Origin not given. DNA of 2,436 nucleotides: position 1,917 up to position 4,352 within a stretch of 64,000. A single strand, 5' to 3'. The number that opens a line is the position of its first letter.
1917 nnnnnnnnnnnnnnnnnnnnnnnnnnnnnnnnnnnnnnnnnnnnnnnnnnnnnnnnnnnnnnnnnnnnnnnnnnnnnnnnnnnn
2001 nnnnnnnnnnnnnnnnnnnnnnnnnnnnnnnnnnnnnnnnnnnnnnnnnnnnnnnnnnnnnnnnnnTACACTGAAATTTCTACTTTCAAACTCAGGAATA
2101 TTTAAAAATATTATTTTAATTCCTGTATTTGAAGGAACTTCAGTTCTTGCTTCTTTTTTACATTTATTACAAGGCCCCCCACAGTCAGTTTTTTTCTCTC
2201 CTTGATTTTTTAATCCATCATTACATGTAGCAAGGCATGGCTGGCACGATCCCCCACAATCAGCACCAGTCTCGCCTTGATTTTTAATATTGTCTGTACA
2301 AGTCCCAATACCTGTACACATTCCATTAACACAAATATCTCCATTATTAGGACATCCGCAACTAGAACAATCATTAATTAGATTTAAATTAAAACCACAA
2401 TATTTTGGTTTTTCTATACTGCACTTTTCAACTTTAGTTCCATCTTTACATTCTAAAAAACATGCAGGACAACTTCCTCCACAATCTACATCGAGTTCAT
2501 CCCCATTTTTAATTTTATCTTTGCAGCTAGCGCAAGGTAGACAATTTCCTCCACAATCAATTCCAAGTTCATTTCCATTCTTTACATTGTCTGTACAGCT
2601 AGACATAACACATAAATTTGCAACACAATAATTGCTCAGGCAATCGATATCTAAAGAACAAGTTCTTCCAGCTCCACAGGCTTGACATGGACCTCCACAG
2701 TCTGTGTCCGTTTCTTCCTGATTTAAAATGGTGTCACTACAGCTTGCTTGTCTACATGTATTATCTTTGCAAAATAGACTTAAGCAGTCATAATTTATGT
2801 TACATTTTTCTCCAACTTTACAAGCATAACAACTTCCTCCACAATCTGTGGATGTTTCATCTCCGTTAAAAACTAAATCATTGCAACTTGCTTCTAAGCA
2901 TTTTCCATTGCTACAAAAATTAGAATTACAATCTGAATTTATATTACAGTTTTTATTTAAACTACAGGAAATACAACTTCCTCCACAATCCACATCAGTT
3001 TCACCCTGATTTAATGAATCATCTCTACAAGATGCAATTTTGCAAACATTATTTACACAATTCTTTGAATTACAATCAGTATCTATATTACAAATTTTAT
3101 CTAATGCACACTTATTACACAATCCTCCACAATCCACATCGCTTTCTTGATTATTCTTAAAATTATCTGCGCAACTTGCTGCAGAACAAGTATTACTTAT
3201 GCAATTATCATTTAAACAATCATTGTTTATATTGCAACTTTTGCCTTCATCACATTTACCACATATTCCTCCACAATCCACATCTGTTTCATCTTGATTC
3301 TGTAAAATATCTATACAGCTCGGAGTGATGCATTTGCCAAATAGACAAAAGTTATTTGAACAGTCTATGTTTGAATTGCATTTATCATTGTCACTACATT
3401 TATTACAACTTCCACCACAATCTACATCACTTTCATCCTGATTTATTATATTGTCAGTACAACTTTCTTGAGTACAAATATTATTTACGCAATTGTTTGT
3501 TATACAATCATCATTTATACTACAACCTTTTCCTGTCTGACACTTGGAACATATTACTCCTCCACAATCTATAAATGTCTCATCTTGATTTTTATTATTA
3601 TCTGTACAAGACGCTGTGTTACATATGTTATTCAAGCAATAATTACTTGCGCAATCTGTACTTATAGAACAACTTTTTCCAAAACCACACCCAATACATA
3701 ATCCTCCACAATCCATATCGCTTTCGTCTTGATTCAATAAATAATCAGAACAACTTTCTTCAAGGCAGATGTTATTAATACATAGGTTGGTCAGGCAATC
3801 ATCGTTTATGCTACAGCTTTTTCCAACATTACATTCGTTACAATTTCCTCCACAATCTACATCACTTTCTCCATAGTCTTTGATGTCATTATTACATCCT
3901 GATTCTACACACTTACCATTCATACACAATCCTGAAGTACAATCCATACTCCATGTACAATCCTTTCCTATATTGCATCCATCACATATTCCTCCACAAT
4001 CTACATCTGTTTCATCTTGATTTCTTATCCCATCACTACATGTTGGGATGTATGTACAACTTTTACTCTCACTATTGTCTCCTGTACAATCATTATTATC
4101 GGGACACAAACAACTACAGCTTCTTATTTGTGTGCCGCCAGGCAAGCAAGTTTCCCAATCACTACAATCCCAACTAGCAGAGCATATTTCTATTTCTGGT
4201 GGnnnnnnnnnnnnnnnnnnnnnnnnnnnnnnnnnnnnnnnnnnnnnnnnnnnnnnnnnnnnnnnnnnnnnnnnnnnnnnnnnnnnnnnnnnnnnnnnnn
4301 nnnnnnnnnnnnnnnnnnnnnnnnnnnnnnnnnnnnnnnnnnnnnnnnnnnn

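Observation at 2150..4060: Novel-looking 48-aa, 8-cysteine tandem module with acidic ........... core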

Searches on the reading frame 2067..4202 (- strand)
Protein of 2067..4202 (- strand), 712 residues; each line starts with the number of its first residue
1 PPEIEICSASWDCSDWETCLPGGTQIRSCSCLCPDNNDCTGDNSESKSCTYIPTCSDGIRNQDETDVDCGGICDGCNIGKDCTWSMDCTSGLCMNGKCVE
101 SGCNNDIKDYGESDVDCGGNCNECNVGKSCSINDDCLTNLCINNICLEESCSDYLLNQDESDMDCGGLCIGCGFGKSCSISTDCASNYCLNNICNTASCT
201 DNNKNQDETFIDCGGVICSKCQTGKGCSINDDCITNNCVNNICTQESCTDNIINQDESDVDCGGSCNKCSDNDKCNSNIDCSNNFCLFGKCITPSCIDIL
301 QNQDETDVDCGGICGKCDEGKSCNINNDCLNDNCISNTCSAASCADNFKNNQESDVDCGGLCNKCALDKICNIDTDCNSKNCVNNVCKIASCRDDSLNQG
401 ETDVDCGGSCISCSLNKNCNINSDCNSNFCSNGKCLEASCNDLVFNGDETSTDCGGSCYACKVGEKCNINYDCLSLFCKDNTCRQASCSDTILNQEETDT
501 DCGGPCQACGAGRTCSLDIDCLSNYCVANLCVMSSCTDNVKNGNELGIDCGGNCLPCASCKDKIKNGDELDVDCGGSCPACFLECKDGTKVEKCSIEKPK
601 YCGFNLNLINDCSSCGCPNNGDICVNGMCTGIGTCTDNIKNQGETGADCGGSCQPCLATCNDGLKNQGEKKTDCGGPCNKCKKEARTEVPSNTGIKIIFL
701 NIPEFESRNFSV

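Call 11: search_protein_families(library=pfam, proteins=[window:2067-4202:-], max_evalue=10)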
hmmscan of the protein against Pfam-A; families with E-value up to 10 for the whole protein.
window:2067-4202:- (712 aa): 0 families

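Call 13: find_homologous_proteins(query=window:2067-4202:-, max_evalue=0.001)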
Query window:2067-4202:- (712 aa): 6321 proteins with E <= 0.001 among 8000 candidates; the best 120 are listed.
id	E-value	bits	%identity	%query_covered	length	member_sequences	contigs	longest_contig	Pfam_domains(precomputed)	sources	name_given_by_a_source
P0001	1.5e-214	733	38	88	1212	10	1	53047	PF00942.26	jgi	-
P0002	2.9e-214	732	38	89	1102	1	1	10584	-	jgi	-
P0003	6.8e-162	558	36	88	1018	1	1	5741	PF00942.26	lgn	-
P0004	2.3e-158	547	38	88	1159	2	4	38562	PF05735.20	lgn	-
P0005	4.2e-158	546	37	88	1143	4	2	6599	PF00942.26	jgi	jgi:hypothetical protein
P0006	9.2e-158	545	38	88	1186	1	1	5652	-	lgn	-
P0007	1.4e-155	538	40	85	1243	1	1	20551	-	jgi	jgi:hypothetical protein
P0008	5.6e-154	532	43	71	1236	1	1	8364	PF00942.26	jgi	jgi:hypothetical protein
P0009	4.1e-153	529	38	89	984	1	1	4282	PF00942.26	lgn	-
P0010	5.8e-153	529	42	74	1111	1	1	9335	PF00147.24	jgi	jgi:hypothetical protein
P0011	2.0e-151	524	40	91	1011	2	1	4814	PF00942.26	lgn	-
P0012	4.3e-151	523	35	90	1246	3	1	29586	-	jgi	jgi:hypothetical protein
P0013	1.5e-150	521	35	90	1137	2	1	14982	PF00942.26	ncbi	-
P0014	1.1e-149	518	40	88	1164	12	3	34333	PF05735.20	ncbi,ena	-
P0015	5.5e-149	516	37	89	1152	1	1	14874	-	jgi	jgi:hypothetical protein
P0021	3.8e-141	490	37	89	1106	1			-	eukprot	eukprot:jgi/Chrzof1/6594/Cz19g02010.t1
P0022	4.2e-137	476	40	91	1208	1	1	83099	-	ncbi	ncbi:MAG: hypothetical protein U0359_29640 [Byssovorax sp.]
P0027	1.1e-125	439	42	74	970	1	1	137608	PF05735.20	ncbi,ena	-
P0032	8.6e-124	432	39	89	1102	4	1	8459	PF05735.20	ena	-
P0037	6.8e-122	426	37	78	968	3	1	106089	PF05735.20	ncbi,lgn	ncbi:MAG: hypothetical protein AAGA54_02600 [Myxococcota bacterium]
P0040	4.1e-121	424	37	87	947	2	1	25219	PF00147.24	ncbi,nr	ncbi:MAG TPA: fibrinogen-like YCDxxxxGGGW domain-containing protein [Polyangia bacterium]|nr:fibrino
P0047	2.0e-116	408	41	75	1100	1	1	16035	PF05735.20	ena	-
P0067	1.2e-105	372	42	74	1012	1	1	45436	PF05735.20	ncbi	ncbi:MAG: hypothetical protein AAGA54_12745 [Myxococcota bacterium]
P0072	4.5e-103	364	40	73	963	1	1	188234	PF05735.20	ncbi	ncbi:MAG: hypothetical protein AAF799_31515 [Myxococcota bacterium]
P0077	2.0e-100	355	40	77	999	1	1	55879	PF05735.20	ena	-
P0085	3.9e-99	351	40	74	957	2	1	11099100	PF05735.20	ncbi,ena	-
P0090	2.6e-97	345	42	77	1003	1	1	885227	PF05735.20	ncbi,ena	-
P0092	6.4e-97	344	41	60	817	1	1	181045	PF05735.20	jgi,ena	-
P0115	5.2e-92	327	40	74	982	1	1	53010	PF05735.20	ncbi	ncbi:MAG: hypothetical protein AAGF11_28755 [Myxococcota bacterium]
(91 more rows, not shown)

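Call 38: search_protein_families(library=pfam, proteins=[P0022, P0021], max_evalue=0.1)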
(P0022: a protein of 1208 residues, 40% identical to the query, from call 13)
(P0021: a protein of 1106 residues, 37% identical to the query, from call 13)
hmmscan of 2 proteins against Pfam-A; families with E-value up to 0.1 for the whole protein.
P0022 (1208 aa): 1 family
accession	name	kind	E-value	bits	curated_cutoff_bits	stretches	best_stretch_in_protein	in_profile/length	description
PF06739.17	SBBP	-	0.0074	16.7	20.5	0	1038-1051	17-30/38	Beta-propeller repeat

P0021 (1106 aa): 1 family
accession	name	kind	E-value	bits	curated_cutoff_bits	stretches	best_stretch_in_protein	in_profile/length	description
PF02505.19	MCR_D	-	0.002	18.3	25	0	169-210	88-129/142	Methyl-coenzyme M reductase operon protein D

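Call 61: search_protein_families(library=ncbifam, proteins=[P0022, P0040, window:2067-4202:-], max_evalue=10)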
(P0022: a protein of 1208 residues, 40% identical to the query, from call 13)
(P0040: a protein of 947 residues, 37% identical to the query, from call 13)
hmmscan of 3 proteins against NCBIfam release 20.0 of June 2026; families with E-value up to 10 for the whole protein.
P0022 (1208 aa): 1 family
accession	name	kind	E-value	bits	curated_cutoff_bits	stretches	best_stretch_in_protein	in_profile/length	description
NF047494.1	Lepto_SBBP_lipo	equivalog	7.4e-31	107.3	400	2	883-1203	156-463/466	SBBP repeat beta-propeller lipoprotein, LipL53 family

P0040 (947 aa): 1 family
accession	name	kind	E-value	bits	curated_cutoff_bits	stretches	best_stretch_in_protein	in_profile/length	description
NF040941.1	GGGWT_bact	domain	2.7e-20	72.1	30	1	701-747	1-46/46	fibrinogen-like YCDxxxxGGGW domain-containing protein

window:2067-4202:- (712 aa): 0 families

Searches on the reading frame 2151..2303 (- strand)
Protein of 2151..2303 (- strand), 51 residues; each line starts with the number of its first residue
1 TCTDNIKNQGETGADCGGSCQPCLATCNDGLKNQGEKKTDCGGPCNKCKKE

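Call 82: predict_structure(alignment_id=A5)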
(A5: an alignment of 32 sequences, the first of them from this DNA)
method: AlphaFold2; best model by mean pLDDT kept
length: 51 residues; sequences in the alignment: 32
mean_pLDDT: 49.4   pTM: 0.22
mean pLDDT of the five models: 49.4, 44.4, 38.6, 38.3, 36.7
residues with pLDDT >= 90: 0; 70-90: 0; 50-70: 26; < 50: 25
segments of 3 or more residues with pLDDT < 50: 1-3, 10-12, 47-51
pLDDT, mean of each block of 10 residues (from residue 1): 49 49 52 51 47 40
secondary structure: DSSP gave nothing for this model
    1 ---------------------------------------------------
elements in order:

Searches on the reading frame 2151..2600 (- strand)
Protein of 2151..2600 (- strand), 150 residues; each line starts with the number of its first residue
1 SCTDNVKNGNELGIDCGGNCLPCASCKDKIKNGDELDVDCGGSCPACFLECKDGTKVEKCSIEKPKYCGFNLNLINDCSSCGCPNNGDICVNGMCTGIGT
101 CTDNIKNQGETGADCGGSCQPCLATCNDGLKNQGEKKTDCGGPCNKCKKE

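Call 11: search_protein_families(library=pfam, proteins=[window:2151-2600:-], max_evalue=10)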
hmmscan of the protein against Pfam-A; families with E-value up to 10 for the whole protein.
seq(150 aa): 0 families

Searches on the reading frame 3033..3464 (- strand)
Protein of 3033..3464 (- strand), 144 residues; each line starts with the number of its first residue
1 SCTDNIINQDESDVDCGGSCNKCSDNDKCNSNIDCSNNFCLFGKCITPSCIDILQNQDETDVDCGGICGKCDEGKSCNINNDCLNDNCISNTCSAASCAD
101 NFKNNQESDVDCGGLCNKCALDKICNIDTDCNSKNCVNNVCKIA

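Call 32: predict_structure(alignment_id=A2)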
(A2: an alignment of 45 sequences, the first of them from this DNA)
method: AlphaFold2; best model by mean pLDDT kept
length: 144 residues; sequences in the alignment: 45
mean_pLDDT: 94.4   pTM: 0.65
mean pLDDT of the five models: 94.4, 92.5, 91.6, 90.4, 69.1
residues with pLDDT >= 90: 126; 70-90: 18; 50-70: 0; < 50: 0
segments of 3 or more residues with pLDDT < 50: none
pLDDT, mean of each block of 10 residues (from residue 1): 93 96 97 94 92 90 94 96 94 93 92 96 98 98 95
secondary structure, 60 per line:
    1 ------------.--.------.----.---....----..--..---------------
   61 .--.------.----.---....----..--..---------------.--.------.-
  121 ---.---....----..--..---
elements in order:

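Call 47: fold_search(model_id=the predicted structure, library=pdb)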
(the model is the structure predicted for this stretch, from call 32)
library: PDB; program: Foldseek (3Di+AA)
matches with E <= 10: 13; with E <= 0.001: 0
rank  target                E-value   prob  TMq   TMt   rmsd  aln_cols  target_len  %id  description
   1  1hvw_MODEL_1_A        1.1e+00  0.47  0.16  0.78   0.8        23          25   22  HAIRPINLESS MUTANT OF OMEGA-ATRACOTOXIN-HV1A (released 2001-01-17)
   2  9nvh_MODEL_1_A        1.6e+00  0.15  0.17  0.57   2.5        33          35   30  NMR structure of conotoxin k-SrXIA (released 2025-05-14)
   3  5fzv_MODEL_1_A        2.4e+00  0.35  0.18  0.78   0.5        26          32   23  High resolution solution NMR structure of the spider venom peptide U3- scytotoxin-Sth1a (released 2016-06-08)
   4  1hp3_MODEL_1_A        3.2e+00  0.11  0.14  0.55   1.3        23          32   30  C-TERMINAL TRUNCATION OF OMEGA-ATRACOTOXIN-HV2A (CT-HV2A) (released 2002-12-11)
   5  6ena_MODEL_1_A        3.5e+00  0.33  0.18  0.77   0.7        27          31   30  Nemertide alpha-1 (released 2018-03-14)
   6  2l1q_MODEL_1_A        3.5e+00  0.25  0.16  0.56   0.8        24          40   21  Solution structure of human Liver Expressed Antimicrobial Peptide 2 (released 2010-09-22)
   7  1eth_B                3.5e+00  0.10  0.19  0.29   2.9        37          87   27  TRIACYLGLYCEROL LIPASE/COLIPASE COMPLEX (released 1996-12-07)
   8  4b2v_MODEL_1_A        4.7e+00  0.10  0.15  0.59   3.4        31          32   16  S64, a spider venom toxin peptide from Sicarius dolichocephalus (released 2013-01-16)
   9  1c6w_MODEL_1_A        5.5e+00  0.07  0.14  0.52   2.9        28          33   32  MAUROCALCIN FROM SCORPIO MAURUS (released 2000-09-06)
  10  4aoq_E                6.4e+00  0.06  0.13  0.50   1.1        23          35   17  Cationic trypsin in complex with mutated Spinacia oleracea trypsin inhibitor III (SOTI-III) (F14A) (released 2013-01-09)
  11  6px7_MODEL_1_A        8.0e+00  0.08  0.16  0.58   1.3        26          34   27  Dg12a in Weaponisation 'on the fly': Convergent recruitment of knottin and defensin scaffolds as neurotoxins i (released 2020-01-22)
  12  6cuc_MODEL_1_A        8.0e+00  0.01  0.14  0.24  11.7        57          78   21  Solution structure of double knot toxin (DkTx) (released 2019-03-27)
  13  1lpb_A                8.6e+00  0.04  0.17  0.27   3.4        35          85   28  THE 2.46 ANGSTROMS RESOLUTION STRUCTURE OF THE PANCREATIC LIPASE COLIPASE COMPLEX INHIBITED BY A C11 ALKYL PHOSPHONATE (released 1994-11-01)

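Call 84: fold_search(model_id=the predicted structure, library=viral)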
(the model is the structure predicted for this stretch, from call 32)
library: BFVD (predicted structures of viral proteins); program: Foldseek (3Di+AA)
matches with E <= 10: 29; with E <= 0.001: 2
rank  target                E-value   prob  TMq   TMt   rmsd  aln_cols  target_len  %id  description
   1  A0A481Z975            3.1e-06  0.98  0.20  0.08  17.8       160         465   22  Transmembrane protein [Pithovirus LCPAC304]
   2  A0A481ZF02            1.4e-04  0.98  0.28  0.11   9.6       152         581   24  Transmembrane protein [Pithovirus LCPAC404]
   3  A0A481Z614            5.1e-03  0.80  0.32  0.13   8.0       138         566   22  Transmembrane protein [Pithovirus LCPAC201]
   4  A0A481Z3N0            5.1e-03  0.75  0.34  0.15  10.6       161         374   20  Transmembrane protein [Pithovirus LCPAC102]
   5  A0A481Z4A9            5.9e-03  0.57  0.19  0.21  12.3       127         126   19  Transmembrane protein [Pithovirus LCPAC201]
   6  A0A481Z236            6.9e-03  0.72  0.18  0.15   8.7        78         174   24  Transmembrane protein [Pithovirus LCPAC001]
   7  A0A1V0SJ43            1.1e-02  0.41  0.27  0.16  10.0       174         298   15  Uncharacterized protein [Klosneuvirus KNV1]
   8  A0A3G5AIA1            1.3e-02  0.77  0.22  0.14   8.8        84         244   24  Transmembrane protein [Solivirus sp.]
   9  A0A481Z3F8            2.0e-02  0.18  0.24  0.14  11.3       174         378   21  Transmembrane protein [Pithovirus LCPAC103]
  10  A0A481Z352            2.7e-02  0.35  0.17  0.09  11.4        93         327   22  Transmembrane protein [Pithovirus LCPAC101]
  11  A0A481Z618            5.0e-02  0.13  0.19  0.08  13.2       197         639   18  Transmembrane protein [Pithovirus LCPAC201]
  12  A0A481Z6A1            6.2e-02  0.28  0.18  0.06  12.4       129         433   19  Uncharacterized protein [Pithovirus LCPAC202]
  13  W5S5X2                9.9e-02  0.07  0.21  0.10  18.3       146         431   23  EGF-like domain protein [Pithovirus sibericum]
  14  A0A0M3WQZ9            2.1e-01  0.94  0.18  0.43   0.8        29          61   21  Conotoxin-like protein 1 [Perigonia lusca single nucleopolyhedrovirus]
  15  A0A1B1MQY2            2.3e-01  0.92  0.18  0.37   0.8        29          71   21  Conotoxin-like protein-2 [Lymantria dispar multicapsid nuclear polyhedrosis virus]
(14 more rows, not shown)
